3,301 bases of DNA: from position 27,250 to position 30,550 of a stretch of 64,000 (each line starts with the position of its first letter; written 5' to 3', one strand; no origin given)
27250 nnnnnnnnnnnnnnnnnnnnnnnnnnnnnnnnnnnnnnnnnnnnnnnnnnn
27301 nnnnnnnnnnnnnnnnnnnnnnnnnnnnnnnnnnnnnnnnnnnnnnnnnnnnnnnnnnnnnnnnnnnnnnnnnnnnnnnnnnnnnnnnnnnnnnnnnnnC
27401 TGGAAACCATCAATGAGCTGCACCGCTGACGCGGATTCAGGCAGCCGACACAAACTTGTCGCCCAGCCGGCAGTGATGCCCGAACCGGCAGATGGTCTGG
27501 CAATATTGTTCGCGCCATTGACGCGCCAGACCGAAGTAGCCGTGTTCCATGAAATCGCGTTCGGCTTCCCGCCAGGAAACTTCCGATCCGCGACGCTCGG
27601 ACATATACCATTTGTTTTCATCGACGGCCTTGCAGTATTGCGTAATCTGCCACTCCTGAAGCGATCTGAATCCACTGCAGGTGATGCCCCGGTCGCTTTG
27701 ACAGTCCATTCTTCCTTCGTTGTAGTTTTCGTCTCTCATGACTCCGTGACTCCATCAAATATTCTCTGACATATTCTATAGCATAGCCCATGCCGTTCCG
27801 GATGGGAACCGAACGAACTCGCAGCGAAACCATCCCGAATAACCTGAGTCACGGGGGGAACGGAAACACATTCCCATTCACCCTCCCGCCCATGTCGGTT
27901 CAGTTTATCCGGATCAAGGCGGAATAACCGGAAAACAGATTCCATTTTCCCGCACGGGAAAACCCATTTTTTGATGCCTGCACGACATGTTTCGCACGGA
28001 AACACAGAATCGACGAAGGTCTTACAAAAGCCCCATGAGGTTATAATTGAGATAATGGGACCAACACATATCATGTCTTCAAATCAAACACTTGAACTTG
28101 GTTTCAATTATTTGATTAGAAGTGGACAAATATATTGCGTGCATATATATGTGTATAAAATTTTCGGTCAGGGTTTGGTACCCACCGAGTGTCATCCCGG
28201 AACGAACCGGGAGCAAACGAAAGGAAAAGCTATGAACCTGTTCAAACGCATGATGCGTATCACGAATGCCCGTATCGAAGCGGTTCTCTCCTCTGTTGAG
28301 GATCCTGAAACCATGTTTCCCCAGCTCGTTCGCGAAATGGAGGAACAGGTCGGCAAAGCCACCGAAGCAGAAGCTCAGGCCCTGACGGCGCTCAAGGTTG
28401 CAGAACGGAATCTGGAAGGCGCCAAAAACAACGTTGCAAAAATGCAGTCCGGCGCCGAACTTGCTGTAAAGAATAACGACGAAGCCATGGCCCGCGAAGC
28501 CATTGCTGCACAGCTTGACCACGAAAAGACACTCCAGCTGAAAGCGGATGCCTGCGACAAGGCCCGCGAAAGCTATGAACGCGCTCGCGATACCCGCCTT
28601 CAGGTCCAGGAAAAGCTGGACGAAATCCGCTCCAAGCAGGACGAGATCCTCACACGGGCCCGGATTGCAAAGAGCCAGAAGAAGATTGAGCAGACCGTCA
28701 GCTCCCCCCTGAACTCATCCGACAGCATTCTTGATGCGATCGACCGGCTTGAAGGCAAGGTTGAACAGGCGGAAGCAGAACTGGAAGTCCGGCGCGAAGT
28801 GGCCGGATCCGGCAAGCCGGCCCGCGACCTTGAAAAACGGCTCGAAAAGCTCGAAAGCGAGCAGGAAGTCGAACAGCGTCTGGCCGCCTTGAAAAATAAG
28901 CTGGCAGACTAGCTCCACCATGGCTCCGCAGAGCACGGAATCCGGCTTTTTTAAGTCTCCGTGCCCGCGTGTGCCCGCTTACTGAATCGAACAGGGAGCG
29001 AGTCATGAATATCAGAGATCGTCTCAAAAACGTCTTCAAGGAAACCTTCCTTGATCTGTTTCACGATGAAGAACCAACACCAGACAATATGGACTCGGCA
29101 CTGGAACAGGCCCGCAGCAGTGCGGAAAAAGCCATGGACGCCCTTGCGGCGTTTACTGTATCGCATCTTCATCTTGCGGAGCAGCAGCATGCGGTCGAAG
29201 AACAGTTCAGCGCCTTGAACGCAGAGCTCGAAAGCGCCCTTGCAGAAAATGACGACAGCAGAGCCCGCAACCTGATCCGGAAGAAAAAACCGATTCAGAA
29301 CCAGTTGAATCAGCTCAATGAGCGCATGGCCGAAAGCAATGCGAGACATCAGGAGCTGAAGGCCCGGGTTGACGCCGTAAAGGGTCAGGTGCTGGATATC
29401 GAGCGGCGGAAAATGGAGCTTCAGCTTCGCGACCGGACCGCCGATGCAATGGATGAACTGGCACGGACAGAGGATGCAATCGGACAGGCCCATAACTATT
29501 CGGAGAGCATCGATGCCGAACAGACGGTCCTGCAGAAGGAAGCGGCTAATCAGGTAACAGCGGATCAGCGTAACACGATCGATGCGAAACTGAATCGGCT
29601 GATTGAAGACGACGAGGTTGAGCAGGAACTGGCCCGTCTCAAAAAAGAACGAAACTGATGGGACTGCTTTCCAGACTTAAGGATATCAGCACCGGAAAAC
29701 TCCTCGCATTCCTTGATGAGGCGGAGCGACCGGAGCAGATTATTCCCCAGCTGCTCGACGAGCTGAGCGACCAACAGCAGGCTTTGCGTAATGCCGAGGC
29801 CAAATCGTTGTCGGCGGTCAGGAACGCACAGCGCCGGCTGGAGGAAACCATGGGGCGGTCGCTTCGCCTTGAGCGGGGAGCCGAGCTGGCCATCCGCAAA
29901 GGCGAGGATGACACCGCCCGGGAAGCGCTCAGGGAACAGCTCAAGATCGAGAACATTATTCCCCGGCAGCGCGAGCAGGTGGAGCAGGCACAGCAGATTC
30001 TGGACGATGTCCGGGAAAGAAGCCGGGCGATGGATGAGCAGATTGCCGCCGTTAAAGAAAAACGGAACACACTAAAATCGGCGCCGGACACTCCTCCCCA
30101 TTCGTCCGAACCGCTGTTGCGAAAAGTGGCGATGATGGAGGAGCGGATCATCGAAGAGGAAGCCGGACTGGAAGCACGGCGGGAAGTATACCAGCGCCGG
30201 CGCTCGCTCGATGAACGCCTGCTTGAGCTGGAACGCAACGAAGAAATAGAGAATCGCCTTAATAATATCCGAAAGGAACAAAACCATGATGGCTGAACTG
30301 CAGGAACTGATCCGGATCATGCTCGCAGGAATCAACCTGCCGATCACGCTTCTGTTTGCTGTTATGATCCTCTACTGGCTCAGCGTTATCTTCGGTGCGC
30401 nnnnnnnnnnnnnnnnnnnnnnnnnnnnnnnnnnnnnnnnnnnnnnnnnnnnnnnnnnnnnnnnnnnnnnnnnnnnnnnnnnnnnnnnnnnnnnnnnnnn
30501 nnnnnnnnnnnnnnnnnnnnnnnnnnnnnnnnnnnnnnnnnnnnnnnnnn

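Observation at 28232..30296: Three tandem PspA/IM30 (bacterial ESCRT-III-like) paralogs in one operon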

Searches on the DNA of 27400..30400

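Call 33: search_rna_families(source=window, start=27400, end=30400, threshold=evalue, max_evalue=1)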
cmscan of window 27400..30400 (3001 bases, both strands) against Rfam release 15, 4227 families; matches with E-value up to 1: 0.
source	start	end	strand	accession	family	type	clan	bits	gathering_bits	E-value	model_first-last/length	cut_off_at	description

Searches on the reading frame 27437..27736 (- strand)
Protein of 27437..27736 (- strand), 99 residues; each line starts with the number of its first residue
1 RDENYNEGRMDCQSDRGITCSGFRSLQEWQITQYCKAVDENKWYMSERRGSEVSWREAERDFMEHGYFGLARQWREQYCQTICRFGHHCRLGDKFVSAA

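Call 15: search_protein_families(library=pfam, proteins=[window:27437-27736:-], max_evalue=0.01)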
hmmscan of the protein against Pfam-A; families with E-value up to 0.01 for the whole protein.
window:27437-27736:- (99 aa): 1 family
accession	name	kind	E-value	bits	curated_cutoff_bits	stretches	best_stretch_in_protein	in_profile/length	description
PF13224.11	DUF4032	-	0.0032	17.8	23.8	1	33-64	129-160/163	Domain of unknown function (DUF4032)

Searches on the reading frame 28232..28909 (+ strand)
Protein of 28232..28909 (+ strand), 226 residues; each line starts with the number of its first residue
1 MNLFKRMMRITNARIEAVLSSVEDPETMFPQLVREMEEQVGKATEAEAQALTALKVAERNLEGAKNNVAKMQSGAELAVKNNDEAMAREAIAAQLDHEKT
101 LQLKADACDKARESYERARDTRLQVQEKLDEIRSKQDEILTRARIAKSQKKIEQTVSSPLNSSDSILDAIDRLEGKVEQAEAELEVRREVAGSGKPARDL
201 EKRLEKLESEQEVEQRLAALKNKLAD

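Call 4: search_protein_families(library=pfam, proteins=[window:28232-28909:+], max_evalue=0.1)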
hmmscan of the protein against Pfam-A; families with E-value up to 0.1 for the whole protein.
window:28232-28909:+ (226 aa): 2 families
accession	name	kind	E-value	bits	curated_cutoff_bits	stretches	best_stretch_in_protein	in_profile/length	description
PF04012.17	PspA_IM30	-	2.2e-29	103.1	33.9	1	2-223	1-217/220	PspA/IM30 family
PF08212.18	Lipocalin_2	-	0.013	15.8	24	1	106-154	22-70/146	Lipocalin-like domain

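Call 7: search_protein_families(library=padloc, proteins=[window:28232-28909:+], max_evalue=0.01)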
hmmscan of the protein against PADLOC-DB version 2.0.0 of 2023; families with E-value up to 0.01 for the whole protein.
window:28232-28909:+ (226 aa): 2 families
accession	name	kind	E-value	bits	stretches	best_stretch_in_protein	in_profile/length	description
PDLC00553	JetC2|JetC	-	0.0028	13.6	1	33-220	297-477/1361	DUF3584 domain; MukB-like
PDLC00551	JetC2|JetC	-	0.0031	13.4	1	31-219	792-980/1365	DUF3584 domain; MukB-like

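Call 9: search_protein_families(library=ncbifam, proteins=[window:28232-28909:+], max_evalue=0.01)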
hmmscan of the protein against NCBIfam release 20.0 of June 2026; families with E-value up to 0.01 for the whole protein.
window:28232-28909:+ (226 aa): 3 families
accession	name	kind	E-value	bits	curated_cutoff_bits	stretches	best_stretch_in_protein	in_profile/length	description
TIGR02977.1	phageshock_pspA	equivalog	3.4e-27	95.6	242.95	1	1-225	1-218/219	phage shock protein PspA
NF007974.0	PRK10698.1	equivalog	2.3e-18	66.7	336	1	1-224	1-217/222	phage shock protein PspA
NF045984.1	StressProtLiaH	equivalog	2.3e-13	50.4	380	1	4-211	3-215/225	stress responsive protein LiaH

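Call 18: search_solved_structures(query=window:28232-28909:+, max_evalue=0.01)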
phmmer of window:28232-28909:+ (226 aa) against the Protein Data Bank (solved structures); distinct sequences matched with E-value up to 0.01: 13.
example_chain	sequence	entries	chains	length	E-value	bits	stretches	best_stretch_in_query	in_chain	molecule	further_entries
8qbw_A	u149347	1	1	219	7.9e-22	81.5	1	1-224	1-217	Phage shock protein A, PspA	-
6zvr_B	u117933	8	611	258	1.2e-21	80.9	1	1-224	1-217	Vipp1 | Phage shock protein A, PspA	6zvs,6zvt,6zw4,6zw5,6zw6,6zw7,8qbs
8qbv_A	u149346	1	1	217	1.6e-21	80.5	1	1-222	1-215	Membrane-associated protein Vipp1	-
8qbr_A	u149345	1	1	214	3.2e-21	79.5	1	1-221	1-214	Membrane-associated protein Vipp1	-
8qfv_0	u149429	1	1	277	7.5e-17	65.3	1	1-225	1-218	Protein sll0617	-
7o3w_D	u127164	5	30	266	2.5e-16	63.6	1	3-225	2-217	Protein sll0617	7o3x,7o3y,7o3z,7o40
8qhv_0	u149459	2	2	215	5.9e-16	62.4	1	3-221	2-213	Membrane-associated protein Vipp1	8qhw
9eom_A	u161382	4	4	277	2.1e-15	60.6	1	1-225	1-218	Membrane-associated protein Vipp1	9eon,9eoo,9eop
7abk_A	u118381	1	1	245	1.1e-12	51.7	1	1-222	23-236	Chloroplast membrane-associated 30 kD protein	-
8akq_0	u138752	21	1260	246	1.1e-12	51.7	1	1-222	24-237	Chloroplast membrane-associated 30 kD protein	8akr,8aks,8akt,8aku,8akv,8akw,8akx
9hzm_A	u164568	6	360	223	1.8e-11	47.8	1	15-222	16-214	Chloroplast membrane-associated 30 kD protein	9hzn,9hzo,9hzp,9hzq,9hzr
8qhx_D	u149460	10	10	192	4.1e-11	46.6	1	24-221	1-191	Membrane-associated protein Vipp1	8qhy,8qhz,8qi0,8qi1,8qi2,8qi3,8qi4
4whe_A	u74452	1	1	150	2.1e-08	37.7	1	1-142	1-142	Phage shock protein A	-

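Call 44: search_solved_structures(query=window:28232-28909:+, max_evalue=1e-10, show_alignments=5)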
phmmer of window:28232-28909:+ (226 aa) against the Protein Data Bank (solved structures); distinct sequences matched with E-value up to 1e-10: 12.
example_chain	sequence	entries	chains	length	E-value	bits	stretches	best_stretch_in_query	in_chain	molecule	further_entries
8qbw_A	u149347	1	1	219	7.9e-22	81.5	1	1-224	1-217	Phage shock protein A, PspA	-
6zvr_B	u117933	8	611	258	1.2e-21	80.9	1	1-224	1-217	Vipp1 | Phage shock protein A, PspA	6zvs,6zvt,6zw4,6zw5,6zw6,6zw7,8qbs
8qbv_A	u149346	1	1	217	1.6e-21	80.5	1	1-222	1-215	Membrane-associated protein Vipp1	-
8qbr_A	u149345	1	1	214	3.2e-21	79.5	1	1-221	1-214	Membrane-associated protein Vipp1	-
8qfv_0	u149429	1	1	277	7.5e-17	65.3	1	1-225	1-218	Protein sll0617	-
7o3w_D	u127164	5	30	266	2.5e-16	63.6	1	3-225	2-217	Protein sll0617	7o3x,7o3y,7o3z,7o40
8qhv_0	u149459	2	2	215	5.9e-16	62.4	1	3-221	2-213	Membrane-associated protein Vipp1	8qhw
9eom_A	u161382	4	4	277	2.1e-15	60.6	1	1-225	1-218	Membrane-associated protein Vipp1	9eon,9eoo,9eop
7abk_A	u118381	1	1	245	1.1e-12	51.7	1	1-222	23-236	Chloroplast membrane-associated 30 kD protein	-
8akq_0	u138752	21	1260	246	1.1e-12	51.7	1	1-222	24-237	Chloroplast membrane-associated 30 kD protein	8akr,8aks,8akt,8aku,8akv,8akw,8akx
9hzm_A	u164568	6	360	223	1.8e-11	47.8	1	15-222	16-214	Chloroplast membrane-associated 30 kD protein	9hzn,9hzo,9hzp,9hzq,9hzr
8qhx_D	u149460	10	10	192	4.1e-11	46.6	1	24-221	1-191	Membrane-associated protein Vipp1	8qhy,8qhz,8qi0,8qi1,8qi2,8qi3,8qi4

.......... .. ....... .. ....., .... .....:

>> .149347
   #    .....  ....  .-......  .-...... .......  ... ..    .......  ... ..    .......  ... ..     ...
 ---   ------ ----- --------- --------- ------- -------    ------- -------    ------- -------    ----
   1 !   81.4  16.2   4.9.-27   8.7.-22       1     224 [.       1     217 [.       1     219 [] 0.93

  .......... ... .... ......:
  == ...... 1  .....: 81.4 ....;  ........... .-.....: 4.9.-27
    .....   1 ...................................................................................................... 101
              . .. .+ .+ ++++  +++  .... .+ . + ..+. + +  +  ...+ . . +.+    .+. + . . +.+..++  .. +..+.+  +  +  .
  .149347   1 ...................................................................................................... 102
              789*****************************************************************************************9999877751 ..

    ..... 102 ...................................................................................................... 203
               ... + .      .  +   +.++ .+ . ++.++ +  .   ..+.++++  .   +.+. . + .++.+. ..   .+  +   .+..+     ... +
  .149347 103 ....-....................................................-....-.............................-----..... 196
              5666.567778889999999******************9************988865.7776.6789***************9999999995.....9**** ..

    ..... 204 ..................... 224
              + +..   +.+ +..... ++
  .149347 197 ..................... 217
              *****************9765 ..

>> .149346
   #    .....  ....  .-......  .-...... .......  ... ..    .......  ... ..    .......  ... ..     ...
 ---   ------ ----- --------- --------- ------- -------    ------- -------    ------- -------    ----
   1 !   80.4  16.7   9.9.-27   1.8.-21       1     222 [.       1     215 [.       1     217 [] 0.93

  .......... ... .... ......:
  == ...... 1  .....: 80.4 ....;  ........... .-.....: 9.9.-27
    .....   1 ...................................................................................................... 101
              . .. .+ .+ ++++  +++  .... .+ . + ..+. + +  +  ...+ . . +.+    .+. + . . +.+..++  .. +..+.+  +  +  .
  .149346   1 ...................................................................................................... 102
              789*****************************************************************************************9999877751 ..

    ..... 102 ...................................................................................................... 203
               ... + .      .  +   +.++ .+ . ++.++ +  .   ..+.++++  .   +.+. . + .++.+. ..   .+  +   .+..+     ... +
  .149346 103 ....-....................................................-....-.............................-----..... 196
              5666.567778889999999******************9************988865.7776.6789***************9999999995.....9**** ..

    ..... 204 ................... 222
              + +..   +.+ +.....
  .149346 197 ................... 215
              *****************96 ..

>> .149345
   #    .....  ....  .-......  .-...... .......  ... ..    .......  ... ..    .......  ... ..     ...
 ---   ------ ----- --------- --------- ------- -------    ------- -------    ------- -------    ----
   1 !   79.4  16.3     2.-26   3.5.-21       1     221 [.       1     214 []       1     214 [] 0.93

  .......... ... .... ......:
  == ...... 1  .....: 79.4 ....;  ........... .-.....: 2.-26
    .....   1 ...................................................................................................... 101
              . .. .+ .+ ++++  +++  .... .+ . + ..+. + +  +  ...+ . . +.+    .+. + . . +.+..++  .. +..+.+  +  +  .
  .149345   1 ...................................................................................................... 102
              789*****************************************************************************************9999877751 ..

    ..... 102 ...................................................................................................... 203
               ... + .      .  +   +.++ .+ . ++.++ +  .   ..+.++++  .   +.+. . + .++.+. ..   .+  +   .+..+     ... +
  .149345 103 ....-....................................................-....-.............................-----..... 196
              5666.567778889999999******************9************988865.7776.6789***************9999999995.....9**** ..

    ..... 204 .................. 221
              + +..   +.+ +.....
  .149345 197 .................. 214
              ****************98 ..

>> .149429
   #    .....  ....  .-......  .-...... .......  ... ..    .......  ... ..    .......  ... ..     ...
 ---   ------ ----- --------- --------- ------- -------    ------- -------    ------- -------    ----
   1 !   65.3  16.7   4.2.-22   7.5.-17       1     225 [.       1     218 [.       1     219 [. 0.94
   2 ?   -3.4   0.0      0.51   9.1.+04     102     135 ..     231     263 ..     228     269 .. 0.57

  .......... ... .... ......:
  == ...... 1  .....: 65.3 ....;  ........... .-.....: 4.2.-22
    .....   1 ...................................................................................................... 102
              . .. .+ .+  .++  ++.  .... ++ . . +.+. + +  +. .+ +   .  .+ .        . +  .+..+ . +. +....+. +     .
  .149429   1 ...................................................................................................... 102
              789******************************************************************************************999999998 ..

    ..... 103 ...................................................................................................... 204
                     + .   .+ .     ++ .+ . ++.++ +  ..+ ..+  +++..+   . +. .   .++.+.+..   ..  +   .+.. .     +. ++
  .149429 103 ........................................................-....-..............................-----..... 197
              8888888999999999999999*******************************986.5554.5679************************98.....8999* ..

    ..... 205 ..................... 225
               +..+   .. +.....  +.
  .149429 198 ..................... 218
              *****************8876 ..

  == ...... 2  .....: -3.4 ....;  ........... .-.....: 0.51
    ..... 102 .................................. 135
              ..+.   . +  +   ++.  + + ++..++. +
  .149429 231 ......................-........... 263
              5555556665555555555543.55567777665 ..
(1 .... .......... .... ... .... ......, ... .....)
